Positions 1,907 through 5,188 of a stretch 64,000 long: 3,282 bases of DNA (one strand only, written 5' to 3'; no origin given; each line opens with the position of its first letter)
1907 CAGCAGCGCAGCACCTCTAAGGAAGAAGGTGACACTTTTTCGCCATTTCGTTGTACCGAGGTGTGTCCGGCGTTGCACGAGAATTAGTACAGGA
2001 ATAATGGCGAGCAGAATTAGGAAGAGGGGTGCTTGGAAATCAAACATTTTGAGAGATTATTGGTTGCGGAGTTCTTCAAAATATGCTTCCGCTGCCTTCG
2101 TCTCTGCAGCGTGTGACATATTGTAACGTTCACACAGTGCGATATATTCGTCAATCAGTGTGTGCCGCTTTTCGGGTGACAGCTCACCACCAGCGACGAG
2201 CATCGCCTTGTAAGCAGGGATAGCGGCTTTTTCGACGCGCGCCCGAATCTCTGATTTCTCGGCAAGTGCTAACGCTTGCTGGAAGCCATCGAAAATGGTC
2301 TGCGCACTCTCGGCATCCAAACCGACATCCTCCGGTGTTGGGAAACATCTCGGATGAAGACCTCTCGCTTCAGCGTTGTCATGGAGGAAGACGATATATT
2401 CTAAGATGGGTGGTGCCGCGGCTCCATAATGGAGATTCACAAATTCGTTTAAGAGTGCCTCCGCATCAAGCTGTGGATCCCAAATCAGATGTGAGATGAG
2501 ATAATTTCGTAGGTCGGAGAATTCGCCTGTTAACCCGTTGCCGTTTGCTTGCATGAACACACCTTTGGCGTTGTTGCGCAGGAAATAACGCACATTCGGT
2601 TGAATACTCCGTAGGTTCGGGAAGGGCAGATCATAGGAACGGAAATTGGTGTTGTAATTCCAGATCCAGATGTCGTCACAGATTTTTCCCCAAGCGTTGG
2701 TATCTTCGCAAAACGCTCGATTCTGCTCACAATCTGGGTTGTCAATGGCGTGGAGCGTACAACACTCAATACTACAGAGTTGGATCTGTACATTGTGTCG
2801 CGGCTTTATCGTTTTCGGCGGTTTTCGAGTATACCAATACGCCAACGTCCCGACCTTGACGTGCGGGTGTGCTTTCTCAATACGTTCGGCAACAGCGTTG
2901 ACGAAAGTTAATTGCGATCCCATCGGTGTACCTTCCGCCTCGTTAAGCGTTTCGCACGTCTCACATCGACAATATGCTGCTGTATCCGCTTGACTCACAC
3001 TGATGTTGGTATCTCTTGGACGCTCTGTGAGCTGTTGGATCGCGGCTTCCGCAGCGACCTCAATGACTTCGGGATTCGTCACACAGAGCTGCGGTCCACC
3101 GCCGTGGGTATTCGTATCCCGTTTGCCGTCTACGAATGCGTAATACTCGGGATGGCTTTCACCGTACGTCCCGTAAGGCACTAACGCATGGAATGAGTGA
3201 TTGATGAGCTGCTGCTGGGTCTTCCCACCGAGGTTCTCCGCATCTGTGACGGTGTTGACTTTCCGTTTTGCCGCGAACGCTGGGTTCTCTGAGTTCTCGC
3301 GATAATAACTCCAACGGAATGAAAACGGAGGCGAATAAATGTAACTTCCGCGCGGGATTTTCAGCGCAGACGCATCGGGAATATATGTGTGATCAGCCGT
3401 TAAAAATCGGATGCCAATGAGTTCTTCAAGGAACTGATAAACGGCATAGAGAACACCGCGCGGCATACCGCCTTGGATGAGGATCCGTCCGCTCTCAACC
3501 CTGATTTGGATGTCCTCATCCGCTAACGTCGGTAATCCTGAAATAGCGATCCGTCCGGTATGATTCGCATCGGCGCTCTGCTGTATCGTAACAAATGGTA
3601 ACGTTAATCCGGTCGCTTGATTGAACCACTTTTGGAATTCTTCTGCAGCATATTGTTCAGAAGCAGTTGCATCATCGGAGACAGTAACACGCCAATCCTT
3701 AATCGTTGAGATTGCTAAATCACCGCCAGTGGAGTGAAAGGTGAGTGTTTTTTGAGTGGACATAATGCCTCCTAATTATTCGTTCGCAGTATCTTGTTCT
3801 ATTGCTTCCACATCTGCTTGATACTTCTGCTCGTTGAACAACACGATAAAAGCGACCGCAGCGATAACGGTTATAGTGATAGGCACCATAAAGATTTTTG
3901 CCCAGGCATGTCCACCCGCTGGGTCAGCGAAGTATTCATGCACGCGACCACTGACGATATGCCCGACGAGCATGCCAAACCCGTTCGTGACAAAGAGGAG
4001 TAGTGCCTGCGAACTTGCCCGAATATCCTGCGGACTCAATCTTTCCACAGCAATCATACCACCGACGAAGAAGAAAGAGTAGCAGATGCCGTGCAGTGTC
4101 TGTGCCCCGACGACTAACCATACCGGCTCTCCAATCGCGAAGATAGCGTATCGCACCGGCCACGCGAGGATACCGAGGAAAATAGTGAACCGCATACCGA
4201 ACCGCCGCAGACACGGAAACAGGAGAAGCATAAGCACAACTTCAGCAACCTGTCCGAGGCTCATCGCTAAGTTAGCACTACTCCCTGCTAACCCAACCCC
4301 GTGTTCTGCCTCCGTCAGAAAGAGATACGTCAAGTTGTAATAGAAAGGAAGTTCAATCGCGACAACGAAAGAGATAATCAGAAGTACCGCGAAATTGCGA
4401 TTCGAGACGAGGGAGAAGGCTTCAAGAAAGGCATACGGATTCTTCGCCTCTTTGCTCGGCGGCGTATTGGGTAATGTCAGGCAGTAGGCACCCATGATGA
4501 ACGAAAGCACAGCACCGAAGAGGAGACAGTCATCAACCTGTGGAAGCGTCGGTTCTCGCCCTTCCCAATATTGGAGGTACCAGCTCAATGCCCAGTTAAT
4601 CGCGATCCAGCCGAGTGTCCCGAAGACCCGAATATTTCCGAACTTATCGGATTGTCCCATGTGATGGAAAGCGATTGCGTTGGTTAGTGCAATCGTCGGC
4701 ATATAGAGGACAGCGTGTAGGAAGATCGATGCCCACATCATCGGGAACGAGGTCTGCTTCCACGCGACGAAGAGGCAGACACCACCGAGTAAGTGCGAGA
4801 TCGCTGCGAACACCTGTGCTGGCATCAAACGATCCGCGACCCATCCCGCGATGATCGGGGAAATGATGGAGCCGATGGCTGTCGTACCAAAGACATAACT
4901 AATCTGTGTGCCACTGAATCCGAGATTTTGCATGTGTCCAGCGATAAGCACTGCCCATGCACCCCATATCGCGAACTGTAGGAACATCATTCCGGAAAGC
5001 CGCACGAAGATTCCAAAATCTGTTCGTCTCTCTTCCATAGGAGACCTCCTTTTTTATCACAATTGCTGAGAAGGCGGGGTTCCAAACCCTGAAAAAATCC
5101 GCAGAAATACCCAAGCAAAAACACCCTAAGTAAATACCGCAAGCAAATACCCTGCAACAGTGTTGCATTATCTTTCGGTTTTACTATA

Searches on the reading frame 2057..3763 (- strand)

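Call 64: search_protein_families(library=pfam, proteins=[window:2057-3763:-], max_evalue=0.000001)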
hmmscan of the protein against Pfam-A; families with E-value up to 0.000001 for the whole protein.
window:2057-3763:- (568 aa): 1 family
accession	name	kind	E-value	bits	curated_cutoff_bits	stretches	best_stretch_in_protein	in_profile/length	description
PF16126.11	DUF4838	-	5e-94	315.5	26.6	1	120-457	1-324/325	Domain of unknown function (DUF4838)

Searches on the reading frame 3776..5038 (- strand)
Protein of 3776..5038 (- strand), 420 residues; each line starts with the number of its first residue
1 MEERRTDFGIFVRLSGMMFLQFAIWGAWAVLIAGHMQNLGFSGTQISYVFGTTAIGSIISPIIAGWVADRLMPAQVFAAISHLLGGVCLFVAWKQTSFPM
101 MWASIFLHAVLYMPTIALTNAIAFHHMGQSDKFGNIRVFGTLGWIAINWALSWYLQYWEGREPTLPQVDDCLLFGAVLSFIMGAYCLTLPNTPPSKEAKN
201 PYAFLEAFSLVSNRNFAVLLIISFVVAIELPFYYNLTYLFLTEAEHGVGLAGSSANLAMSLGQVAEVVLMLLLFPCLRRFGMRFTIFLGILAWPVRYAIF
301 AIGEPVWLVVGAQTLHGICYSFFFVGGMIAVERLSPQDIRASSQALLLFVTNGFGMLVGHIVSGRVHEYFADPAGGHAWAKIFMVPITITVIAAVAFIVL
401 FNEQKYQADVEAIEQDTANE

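Call 64: search_protein_families(library=pfam, proteins=[window:3776-5038:-], max_evalue=0.000001)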
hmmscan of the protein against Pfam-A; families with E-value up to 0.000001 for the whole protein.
window:3776-5038:- (420 aa): 3 families
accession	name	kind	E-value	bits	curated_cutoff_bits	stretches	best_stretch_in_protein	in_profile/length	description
PF03825.22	Nuc_H_symport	-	5.6e-97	325.7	25.9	1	10-404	3-398/400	Nucleoside H+ symporter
PF12832.13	MFS_1_like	-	3.4e-38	132.1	25.2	1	12-370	2-365/373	MFS_1 like family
PF07690.21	MFS_1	-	1.9e-19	70.2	33.4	2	240-404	18-175/347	Major Facilitator Superfamily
